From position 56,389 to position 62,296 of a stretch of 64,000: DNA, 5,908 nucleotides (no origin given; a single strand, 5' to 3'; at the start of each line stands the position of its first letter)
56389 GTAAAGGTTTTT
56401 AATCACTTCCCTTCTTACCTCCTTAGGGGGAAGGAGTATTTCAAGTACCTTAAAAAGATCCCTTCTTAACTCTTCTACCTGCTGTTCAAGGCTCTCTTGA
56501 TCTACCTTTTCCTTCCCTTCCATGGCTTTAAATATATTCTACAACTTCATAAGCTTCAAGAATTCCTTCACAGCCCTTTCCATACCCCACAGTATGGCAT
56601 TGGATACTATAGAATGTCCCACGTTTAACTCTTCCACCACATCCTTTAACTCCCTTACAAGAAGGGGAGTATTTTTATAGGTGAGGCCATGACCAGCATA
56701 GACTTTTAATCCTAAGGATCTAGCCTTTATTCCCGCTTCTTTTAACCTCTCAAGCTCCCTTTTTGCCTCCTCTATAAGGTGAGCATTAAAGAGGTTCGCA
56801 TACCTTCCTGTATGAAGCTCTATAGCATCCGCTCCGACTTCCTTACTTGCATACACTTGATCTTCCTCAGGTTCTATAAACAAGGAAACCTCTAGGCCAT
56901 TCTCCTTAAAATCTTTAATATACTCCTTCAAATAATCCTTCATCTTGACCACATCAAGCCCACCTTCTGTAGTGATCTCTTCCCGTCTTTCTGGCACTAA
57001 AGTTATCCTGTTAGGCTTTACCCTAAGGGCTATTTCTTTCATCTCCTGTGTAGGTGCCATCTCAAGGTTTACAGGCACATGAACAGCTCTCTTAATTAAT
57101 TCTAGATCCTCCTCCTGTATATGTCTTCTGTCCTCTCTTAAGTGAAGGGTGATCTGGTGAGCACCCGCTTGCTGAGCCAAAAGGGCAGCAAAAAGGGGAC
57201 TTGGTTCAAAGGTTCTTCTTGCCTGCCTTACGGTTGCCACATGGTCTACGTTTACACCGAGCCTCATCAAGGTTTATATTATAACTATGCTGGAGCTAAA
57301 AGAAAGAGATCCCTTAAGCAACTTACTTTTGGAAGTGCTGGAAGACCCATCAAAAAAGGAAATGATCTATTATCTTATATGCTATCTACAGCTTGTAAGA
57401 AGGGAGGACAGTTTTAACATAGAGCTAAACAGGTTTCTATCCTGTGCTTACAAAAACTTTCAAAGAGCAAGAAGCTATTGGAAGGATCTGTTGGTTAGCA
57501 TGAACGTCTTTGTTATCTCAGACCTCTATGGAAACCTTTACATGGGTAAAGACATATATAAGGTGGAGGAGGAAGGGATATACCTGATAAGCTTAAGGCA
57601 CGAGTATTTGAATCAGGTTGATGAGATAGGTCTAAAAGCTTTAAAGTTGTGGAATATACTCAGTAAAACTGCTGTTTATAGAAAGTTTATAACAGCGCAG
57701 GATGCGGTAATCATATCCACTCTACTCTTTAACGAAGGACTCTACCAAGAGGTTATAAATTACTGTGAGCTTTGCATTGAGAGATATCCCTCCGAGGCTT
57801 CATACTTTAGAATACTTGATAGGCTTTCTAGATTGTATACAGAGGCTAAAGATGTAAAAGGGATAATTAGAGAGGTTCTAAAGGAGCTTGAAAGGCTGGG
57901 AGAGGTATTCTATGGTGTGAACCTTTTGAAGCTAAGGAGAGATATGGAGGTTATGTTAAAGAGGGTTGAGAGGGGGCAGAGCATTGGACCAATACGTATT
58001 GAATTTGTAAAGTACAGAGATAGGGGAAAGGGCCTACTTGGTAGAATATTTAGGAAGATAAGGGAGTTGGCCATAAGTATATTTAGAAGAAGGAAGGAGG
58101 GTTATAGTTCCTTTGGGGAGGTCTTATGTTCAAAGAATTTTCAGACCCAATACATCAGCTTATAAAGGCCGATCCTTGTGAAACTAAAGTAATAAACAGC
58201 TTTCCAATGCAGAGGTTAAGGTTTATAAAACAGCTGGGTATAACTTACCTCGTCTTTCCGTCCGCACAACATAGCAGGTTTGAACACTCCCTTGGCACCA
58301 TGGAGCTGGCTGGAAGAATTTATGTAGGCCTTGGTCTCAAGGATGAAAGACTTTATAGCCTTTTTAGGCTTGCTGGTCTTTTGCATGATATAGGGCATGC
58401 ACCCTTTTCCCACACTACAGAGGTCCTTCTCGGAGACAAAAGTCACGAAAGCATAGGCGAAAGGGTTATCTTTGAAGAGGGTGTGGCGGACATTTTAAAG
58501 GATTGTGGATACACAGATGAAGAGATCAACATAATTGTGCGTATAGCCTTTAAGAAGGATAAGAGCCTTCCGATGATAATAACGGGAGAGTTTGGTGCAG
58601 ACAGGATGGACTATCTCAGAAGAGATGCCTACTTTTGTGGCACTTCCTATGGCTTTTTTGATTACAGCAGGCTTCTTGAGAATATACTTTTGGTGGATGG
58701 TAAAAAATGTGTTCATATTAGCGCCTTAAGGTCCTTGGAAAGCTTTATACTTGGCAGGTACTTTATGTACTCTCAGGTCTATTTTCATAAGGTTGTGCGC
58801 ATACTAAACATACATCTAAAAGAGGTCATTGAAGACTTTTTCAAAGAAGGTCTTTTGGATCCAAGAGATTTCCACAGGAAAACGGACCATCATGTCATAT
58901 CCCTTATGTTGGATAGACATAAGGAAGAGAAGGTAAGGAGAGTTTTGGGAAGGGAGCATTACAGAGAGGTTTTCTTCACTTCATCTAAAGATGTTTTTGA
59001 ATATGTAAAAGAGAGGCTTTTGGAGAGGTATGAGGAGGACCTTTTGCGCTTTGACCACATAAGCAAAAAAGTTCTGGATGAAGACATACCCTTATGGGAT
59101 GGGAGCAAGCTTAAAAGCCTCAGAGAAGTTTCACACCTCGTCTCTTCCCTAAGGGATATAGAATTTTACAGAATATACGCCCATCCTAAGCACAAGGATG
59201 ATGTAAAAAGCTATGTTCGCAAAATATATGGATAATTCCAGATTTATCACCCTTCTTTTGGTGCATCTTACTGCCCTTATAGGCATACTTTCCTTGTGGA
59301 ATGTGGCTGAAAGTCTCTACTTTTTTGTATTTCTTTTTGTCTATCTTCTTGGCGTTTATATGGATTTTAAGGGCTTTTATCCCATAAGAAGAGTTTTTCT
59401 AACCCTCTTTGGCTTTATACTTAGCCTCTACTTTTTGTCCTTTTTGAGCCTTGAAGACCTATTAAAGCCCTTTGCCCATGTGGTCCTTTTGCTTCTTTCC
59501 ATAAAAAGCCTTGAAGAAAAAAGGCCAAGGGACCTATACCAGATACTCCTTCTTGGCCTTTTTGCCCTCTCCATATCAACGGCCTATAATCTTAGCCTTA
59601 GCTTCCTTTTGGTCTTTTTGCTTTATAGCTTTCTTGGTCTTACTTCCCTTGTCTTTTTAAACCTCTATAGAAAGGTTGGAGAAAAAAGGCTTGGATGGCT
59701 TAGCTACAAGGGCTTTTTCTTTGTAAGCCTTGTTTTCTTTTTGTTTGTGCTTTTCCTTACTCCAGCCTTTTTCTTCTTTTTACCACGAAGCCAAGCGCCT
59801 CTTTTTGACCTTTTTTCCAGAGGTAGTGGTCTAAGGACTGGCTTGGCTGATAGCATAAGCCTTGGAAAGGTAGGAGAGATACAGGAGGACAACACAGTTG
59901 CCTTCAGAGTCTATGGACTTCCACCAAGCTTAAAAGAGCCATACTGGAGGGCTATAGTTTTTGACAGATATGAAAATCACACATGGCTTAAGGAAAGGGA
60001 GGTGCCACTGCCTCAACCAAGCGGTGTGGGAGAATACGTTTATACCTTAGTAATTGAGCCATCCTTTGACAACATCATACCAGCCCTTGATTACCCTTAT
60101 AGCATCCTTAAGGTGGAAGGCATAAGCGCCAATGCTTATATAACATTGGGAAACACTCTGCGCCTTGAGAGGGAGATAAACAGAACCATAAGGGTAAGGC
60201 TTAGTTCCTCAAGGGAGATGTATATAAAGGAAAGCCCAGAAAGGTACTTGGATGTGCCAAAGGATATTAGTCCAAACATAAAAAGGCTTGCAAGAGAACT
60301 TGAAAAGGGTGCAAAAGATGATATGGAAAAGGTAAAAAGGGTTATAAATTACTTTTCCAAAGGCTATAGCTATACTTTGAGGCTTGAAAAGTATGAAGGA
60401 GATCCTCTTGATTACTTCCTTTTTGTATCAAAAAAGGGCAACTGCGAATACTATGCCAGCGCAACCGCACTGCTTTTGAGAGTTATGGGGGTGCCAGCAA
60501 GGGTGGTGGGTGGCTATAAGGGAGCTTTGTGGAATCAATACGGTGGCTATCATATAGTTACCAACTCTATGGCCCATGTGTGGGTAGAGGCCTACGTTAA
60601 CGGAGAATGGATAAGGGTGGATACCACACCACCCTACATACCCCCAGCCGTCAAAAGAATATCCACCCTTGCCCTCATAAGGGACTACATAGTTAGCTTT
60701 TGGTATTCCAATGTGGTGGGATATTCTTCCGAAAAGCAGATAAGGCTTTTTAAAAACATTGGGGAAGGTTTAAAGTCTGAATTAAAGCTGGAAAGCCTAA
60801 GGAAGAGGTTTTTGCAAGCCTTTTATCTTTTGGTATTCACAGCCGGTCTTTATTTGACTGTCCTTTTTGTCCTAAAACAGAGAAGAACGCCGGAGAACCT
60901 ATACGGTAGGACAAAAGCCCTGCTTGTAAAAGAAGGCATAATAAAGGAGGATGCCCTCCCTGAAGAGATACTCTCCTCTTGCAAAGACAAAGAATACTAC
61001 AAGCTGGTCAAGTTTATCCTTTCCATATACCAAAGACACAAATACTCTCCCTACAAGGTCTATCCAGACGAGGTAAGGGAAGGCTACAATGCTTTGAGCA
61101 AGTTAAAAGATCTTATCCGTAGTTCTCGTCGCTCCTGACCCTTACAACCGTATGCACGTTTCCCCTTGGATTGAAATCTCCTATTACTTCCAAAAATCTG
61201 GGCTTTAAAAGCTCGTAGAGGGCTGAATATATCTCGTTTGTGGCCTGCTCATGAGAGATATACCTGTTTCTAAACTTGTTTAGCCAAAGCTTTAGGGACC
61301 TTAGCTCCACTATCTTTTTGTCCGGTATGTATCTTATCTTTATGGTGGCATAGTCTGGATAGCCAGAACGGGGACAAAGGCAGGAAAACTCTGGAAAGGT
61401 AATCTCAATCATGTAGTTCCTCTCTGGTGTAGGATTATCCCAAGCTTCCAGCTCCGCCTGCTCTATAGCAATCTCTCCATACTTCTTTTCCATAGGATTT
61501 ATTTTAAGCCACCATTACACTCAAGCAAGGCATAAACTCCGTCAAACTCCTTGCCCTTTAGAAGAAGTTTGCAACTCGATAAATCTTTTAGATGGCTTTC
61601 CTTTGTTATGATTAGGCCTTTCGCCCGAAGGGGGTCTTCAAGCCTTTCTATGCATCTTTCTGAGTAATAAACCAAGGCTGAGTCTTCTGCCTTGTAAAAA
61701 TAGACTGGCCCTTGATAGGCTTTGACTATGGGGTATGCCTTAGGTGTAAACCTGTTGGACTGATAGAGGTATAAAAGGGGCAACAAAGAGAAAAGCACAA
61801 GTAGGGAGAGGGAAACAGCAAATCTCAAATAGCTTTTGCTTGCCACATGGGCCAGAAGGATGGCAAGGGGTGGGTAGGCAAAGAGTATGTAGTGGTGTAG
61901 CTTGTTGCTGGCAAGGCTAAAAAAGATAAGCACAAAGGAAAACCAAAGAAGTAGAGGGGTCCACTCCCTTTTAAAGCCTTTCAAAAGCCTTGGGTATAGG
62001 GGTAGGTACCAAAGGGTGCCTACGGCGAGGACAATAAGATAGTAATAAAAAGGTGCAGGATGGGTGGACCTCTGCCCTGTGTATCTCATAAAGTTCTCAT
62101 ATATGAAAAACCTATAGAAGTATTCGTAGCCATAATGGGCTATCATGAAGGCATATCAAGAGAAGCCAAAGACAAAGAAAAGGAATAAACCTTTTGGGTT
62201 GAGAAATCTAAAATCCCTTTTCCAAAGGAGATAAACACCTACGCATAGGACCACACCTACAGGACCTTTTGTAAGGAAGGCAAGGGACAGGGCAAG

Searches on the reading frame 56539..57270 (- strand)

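Call 60: search_protein_families(library=ncbifam, max_evalue=1e-10, proteins=[window:56539-57270:-])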
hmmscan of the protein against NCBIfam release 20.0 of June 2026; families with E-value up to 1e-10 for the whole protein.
window:56539-57270:- (243 aa): 6 families
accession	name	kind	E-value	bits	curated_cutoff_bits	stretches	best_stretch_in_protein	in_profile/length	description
TIGR00559.1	pdxJ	equivalog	7.2e-104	346.6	192.75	1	3-242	1-238/239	pyridoxine 5'-phosphate synthase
NF003627.0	PRK05265.1-5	equivalog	4.3e-99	330.7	207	1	2-242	1-239/240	pyridoxine 5'-phosphate synthase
NF003625.0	PRK05265.1-3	equivalog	7.8e-98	326.5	190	1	1-242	2-238/242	pyridoxine 5'-phosphate synthase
NF003624.0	PRK05265.1-2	equivalog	5.4e-89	297.8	331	1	2-241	6-243/252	pyridoxine 5'-phosphate synthase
NF003623.0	PRK05265.1-1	equivalog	6.4e-86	287.7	347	1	2-242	4-239/243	pyridoxine 5'-phosphate synthase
NF003626.0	PRK05265.1-4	equivalog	6.8e-62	208.8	222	1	1-242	2-243/246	pyridoxine 5'-phosphate synthase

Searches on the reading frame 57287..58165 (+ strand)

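Call 60: search_protein_families(library=ncbifam, max_evalue=1e-10, proteins=[window:57287-58165:+])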
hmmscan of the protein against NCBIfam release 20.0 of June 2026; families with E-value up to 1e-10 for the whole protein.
window:57287-58165:+ (292 aa): 0 families

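Call 93: search_protein_families(library=pfam, max_evalue=0.01, proteins=[window:57287-58165:+])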
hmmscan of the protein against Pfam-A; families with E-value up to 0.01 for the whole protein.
window:57287-58165:+ (292 aa): 1 family
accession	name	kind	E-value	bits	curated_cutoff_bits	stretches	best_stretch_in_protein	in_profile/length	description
PF01842.31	ACT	-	0.0086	16.3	27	0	241-265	5-28/66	ACT domain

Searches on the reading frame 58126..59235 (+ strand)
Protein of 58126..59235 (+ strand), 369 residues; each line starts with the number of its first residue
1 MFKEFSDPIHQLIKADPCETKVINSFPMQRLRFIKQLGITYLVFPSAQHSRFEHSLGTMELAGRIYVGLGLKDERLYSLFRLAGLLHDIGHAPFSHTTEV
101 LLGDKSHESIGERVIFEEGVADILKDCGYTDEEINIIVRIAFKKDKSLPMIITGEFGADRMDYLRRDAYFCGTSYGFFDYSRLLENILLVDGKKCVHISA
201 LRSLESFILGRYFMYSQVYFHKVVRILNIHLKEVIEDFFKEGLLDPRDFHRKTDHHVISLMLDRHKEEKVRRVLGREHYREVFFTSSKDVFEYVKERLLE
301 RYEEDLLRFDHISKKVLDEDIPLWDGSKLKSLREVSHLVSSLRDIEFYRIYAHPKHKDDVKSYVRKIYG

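Call 60: search_protein_families(library=ncbifam, max_evalue=1e-10, proteins=[window:58126-59235:+])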
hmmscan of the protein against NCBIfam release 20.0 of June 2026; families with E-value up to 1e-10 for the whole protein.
window:58126-59235:+ (369 aa): 0 families

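Call 93: search_protein_families(library=pfam, max_evalue=0.01, proteins=[window:58126-59235:+])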
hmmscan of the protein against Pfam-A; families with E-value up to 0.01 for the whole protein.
window:58126-59235:+ (369 aa): 2 families
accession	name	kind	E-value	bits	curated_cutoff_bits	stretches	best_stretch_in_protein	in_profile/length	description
PF19276.4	HD_assoc_2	-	4.5e-19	69.2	23.1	1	178-362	1-205/222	HD associated region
PF01966.28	HD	-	1.2e-11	45.4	22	1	51-164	1-113/116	HD domain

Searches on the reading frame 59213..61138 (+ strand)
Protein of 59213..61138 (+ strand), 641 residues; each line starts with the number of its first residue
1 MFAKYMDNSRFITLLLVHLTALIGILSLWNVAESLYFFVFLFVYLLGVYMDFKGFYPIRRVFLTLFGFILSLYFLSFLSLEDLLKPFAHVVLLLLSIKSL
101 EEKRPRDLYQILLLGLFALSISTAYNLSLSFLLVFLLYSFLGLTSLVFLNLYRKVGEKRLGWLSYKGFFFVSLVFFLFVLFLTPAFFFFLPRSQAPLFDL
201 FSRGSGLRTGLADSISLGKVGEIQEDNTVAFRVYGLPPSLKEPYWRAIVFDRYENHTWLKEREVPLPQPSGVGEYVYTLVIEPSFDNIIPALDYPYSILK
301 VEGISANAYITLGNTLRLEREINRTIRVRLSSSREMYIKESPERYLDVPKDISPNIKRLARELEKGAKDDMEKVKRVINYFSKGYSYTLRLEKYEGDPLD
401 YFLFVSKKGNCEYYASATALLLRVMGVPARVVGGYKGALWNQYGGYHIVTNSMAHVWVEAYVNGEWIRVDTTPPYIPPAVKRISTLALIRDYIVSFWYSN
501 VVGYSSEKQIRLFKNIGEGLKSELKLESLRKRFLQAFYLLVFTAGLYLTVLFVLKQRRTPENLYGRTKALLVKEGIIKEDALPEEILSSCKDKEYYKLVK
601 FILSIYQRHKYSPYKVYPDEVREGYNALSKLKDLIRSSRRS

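Call 60: search_protein_families(library=ncbifam, max_evalue=1e-10, proteins=[window:59213-61138:+])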
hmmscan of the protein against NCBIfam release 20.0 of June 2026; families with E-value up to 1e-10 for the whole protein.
window:59213-61138:+ (641 aa): 0 families

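Call 93: search_protein_families(library=pfam, max_evalue=0.01, proteins=[window:59213-61138:+])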
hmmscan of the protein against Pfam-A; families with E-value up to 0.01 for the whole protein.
window:59213-61138:+ (641 aa): 2 families
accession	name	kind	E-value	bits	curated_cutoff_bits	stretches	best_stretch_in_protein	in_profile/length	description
PF11992.13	TgpA_N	-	3.2e-49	168.2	30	1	19-333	4-327/333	TgpA N-terminal domain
PF01841.26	Transglut_core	-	4.8e-27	94.8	23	1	358-470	2-107/108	Transglutaminase-like superfamily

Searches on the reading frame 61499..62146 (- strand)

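Call 60: search_protein_families(library=ncbifam, max_evalue=1e-10, proteins=[window:61499-62146:-])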
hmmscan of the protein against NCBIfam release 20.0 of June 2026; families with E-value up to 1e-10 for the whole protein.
window:61499-62146:- (215 aa): 1 family
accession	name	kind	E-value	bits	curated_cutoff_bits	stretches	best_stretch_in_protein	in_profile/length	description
NF009784.2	PRK13279.1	equivalog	1e-14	54.1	567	1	7-106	231-336/539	lipid IV(A) 4-amino-4-deoxy-L-arabinosyltransferase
